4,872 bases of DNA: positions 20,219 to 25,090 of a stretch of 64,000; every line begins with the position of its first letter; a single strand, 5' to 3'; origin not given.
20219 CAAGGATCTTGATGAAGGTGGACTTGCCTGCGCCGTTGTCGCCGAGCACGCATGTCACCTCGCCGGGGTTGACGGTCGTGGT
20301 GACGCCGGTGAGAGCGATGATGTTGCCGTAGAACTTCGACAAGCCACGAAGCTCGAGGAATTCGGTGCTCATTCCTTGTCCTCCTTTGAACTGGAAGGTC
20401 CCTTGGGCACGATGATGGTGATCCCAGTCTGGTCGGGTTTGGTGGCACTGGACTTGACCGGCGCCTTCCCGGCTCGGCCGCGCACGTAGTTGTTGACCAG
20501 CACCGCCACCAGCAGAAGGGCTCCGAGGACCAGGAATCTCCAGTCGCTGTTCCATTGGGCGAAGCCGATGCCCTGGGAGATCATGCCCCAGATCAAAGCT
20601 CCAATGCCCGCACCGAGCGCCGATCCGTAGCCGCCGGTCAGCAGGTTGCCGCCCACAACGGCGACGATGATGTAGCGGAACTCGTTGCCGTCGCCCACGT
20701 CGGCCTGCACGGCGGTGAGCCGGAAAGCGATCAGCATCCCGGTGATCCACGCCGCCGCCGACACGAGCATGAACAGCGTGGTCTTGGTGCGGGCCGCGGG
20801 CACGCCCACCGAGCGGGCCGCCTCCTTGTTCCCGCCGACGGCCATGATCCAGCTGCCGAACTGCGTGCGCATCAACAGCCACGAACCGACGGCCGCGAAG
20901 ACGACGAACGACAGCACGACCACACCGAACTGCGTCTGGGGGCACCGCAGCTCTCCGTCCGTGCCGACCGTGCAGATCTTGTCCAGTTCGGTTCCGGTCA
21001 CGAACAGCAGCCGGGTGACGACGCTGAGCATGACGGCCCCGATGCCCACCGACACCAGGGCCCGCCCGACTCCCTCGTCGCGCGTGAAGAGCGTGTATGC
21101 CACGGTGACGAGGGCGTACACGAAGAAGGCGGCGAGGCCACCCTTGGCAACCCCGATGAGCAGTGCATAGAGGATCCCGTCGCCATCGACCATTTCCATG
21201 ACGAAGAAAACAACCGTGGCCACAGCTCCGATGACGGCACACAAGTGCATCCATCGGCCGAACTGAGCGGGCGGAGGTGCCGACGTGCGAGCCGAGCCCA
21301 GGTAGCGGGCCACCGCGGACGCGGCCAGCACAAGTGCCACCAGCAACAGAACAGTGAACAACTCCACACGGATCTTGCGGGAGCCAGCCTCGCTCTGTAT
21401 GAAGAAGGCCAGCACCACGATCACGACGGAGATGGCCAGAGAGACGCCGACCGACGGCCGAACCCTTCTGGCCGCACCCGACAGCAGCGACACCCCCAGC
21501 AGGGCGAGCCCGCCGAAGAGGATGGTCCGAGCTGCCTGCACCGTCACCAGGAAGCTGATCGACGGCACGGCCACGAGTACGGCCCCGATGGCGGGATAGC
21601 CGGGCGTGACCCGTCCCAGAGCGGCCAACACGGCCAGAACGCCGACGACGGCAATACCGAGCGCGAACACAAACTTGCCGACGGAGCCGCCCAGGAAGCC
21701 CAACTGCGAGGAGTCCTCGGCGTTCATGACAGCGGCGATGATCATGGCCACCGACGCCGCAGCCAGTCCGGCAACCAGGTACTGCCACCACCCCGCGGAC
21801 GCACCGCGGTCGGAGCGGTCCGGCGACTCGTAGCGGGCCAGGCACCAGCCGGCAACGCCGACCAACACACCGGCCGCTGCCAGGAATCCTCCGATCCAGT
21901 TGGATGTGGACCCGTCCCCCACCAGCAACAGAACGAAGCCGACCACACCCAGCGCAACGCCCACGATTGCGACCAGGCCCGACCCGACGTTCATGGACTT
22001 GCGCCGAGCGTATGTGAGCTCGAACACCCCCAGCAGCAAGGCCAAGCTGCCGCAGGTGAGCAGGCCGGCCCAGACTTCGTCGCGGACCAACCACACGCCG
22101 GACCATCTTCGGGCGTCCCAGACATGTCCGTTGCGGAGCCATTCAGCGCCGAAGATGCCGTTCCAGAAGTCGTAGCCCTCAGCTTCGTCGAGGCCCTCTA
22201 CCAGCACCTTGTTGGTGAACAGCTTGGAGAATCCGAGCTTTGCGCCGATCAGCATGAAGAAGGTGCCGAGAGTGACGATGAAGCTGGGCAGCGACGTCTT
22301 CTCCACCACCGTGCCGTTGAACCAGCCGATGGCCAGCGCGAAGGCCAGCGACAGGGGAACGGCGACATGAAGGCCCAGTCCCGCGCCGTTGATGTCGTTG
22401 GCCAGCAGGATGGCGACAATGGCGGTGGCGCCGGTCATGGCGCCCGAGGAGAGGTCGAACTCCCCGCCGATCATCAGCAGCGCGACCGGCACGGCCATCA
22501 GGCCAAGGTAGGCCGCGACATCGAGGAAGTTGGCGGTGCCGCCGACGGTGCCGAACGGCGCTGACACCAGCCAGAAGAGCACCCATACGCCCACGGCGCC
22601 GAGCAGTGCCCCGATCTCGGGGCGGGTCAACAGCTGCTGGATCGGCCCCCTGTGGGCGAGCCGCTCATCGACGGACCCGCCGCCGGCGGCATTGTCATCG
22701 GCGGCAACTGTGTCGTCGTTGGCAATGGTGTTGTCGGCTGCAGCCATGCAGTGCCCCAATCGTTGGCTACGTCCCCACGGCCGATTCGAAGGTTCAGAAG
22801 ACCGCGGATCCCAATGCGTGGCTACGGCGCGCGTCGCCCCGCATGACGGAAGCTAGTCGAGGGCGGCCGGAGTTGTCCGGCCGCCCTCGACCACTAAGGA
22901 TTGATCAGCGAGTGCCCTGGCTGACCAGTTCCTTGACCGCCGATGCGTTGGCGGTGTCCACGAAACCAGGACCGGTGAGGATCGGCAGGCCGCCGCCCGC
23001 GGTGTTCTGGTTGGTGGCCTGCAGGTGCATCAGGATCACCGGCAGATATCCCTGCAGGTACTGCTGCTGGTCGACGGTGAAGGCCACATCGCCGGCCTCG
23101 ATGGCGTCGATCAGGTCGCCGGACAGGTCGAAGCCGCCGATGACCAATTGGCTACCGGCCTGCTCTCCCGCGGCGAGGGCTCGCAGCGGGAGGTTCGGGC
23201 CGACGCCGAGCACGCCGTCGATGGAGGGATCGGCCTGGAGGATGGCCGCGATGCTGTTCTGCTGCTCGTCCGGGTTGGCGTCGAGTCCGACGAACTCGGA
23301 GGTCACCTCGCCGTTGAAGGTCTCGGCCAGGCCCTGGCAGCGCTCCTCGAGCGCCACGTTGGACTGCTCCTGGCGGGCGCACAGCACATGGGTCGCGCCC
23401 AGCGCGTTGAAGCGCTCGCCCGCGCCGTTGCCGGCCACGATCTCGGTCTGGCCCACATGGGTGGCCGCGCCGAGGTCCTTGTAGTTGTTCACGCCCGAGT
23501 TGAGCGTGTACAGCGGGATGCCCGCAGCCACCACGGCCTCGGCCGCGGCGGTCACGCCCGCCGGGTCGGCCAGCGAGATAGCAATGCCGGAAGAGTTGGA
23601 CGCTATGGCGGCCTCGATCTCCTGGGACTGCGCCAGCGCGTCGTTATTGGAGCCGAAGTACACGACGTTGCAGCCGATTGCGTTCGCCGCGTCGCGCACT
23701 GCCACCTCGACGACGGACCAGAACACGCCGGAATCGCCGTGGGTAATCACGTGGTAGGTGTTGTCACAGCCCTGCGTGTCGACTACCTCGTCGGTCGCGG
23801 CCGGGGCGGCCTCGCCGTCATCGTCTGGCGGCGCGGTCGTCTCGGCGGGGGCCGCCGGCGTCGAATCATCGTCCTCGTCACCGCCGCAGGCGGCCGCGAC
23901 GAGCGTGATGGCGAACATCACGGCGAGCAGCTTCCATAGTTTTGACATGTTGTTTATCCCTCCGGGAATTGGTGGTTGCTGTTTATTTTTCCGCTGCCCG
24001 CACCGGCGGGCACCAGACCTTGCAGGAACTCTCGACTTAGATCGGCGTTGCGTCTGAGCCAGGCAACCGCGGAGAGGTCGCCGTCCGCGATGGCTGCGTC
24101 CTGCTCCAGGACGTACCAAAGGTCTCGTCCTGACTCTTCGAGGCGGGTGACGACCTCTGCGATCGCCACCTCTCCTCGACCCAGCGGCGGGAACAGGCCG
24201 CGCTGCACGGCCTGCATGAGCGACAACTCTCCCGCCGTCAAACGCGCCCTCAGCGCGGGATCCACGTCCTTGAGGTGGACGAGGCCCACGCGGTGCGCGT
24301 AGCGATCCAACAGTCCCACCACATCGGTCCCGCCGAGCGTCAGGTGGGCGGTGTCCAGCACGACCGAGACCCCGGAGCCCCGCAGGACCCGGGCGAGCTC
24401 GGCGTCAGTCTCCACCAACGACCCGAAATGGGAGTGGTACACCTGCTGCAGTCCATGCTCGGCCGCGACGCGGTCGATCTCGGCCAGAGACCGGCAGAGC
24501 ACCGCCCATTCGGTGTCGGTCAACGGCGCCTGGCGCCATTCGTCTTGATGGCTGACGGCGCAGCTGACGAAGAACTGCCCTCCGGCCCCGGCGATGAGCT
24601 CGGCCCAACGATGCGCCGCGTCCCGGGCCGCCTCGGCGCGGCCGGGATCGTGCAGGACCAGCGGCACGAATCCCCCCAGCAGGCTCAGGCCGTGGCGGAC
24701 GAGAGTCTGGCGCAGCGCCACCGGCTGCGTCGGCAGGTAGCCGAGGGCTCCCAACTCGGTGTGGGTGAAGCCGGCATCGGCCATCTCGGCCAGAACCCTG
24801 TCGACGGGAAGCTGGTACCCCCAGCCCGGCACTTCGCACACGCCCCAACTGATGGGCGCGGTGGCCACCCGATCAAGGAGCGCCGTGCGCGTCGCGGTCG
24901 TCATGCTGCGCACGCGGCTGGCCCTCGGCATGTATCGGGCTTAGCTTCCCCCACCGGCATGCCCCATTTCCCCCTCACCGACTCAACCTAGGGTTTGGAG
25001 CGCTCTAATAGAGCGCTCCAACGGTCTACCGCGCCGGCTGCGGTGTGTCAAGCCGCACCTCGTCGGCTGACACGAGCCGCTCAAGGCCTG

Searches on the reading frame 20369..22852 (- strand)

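Call 33: search_protein_families(library=pfam, proteins=[window:20369-22852:-], max_evalue=0.00001)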
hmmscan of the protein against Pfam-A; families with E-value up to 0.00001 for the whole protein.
window:20369-22852:- (827 aa): 1 family
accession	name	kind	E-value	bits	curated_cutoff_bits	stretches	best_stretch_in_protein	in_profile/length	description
PF02653.21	BPD_transp_2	-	1.5e-35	123.1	26.8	2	535-784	37-269/269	Branched-chain amino acid transport system / permease component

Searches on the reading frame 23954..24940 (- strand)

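Call 33: search_protein_families(library=pfam, proteins=[window:23954-24940:-], max_evalue=0.00001)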
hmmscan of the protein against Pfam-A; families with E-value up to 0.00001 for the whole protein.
window:23954-24940:- (328 aa): 1 family
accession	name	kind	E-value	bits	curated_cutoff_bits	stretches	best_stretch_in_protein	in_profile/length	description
PF01261.30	AP_endonuc_2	-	1.3e-20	74.6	31.1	1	51-296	2-247/249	Xylose isomerase-like TIM barrel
